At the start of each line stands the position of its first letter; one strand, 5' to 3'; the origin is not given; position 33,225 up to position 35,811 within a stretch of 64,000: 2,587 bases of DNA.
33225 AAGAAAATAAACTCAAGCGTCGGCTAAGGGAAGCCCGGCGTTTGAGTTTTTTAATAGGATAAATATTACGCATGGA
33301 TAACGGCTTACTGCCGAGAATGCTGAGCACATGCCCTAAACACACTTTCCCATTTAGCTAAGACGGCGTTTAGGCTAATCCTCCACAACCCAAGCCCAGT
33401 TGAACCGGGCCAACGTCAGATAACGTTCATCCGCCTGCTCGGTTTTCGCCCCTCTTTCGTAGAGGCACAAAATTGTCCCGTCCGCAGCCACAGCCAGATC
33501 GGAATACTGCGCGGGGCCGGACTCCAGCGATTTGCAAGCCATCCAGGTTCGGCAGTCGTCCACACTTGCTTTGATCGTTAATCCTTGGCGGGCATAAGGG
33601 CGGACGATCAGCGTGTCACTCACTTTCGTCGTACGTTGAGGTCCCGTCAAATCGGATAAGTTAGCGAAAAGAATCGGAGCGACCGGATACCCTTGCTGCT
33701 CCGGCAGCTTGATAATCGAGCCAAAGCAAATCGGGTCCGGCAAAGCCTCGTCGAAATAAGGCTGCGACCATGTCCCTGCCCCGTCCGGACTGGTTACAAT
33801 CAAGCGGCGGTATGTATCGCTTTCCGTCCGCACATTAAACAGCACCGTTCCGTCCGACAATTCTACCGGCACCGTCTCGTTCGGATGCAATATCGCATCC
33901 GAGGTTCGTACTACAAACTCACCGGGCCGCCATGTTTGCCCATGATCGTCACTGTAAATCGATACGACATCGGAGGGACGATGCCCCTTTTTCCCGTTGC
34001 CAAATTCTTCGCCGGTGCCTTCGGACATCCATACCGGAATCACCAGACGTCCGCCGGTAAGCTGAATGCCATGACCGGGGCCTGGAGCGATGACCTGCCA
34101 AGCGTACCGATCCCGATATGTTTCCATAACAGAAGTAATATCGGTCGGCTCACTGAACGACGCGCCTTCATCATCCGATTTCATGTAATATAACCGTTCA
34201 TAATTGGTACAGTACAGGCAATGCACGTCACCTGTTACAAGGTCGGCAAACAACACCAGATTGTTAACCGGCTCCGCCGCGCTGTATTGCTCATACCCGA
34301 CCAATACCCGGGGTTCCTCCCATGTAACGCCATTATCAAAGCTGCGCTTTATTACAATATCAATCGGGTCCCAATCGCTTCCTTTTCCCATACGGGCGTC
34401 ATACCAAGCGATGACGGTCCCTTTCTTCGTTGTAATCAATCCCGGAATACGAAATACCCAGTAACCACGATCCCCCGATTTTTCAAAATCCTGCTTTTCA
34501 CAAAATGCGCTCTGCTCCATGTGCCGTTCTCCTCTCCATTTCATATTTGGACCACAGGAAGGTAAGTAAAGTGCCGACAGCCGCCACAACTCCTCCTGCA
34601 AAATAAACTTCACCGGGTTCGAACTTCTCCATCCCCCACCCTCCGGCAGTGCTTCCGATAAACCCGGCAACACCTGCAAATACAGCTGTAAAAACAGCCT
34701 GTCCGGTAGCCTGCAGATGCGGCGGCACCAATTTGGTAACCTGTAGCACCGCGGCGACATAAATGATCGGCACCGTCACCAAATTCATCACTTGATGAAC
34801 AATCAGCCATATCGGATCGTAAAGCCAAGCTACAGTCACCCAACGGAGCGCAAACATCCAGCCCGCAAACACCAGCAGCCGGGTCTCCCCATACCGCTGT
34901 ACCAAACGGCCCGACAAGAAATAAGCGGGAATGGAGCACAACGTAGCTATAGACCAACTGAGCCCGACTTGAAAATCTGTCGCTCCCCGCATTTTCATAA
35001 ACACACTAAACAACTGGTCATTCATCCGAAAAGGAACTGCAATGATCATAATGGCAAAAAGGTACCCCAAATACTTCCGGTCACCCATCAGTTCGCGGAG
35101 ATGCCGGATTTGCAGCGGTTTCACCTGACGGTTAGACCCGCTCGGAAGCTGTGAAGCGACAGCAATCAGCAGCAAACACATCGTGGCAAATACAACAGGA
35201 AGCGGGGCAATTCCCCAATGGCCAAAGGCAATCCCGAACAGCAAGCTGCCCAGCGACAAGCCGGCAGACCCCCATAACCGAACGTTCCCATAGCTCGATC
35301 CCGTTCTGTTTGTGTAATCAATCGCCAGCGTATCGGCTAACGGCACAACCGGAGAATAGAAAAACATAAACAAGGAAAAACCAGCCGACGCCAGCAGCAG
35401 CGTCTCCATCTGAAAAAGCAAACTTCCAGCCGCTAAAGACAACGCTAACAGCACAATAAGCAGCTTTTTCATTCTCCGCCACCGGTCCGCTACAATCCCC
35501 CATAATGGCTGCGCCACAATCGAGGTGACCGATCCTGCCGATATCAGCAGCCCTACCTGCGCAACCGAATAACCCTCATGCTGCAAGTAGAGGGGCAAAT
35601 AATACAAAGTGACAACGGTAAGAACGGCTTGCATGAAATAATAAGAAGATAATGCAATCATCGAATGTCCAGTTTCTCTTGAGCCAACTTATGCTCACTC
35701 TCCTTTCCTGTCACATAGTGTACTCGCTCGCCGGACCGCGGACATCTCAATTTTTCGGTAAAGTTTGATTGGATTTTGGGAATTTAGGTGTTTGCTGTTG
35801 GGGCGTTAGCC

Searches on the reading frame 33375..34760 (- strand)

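Call 18: search_protein_families(library=pfam, proteins=[window:33375-34760:-], max_evalue=0.001)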
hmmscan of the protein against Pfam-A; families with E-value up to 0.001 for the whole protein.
window:33375-34760:- (461 aa): 3 families
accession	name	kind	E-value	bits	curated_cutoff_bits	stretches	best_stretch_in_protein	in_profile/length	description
PF13088.12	BNR_2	-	3.1e-25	89.5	31.4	1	118-430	5-275/277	BNR repeat-like domain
PF13859.12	BNR_3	-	3e-12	47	27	1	105-331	1-210/308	BNR repeat-like domain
PF02012.26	BNR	-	1.4e-06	27.8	27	0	268-278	1-11/12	BNR/Asp-box repeat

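Call 19: search_protein_families(library=padloc, proteins=[window:33375-34760:-], max_evalue=0.001)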
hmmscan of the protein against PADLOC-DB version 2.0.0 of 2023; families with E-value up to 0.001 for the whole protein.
window:33375-34760:- (461 aa): 0 families

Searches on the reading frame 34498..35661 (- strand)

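Call 18: search_protein_families(library=pfam, proteins=[window:34498-35661:-], max_evalue=0.001)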
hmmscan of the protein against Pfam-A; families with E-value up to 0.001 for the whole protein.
window:34498-35661:- (387 aa): 4 families
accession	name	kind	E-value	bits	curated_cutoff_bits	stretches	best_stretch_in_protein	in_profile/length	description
PF12832.13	MFS_1_like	-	1.2e-54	186.3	25.2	1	3-353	3-371/373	MFS_1 like family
PF07690.21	MFS_1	-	2.8e-31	109.1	33.4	2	8-336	5-346/347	Major Facilitator Superfamily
PF01306.25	LacY_symp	-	8.4e-14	51.6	24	1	6-368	14-397/413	LacY proton/sugar symporter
PF03825.22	Nuc_H_symport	-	3.7e-12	46.4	25.9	1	9-348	12-366/400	Nucleoside H+ symporter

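Call 19: search_protein_families(library=padloc, proteins=[window:34498-35661:-], max_evalue=0.001)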
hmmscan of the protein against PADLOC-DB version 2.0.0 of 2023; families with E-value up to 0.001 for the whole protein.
window:34498-35661:- (387 aa): 0 families
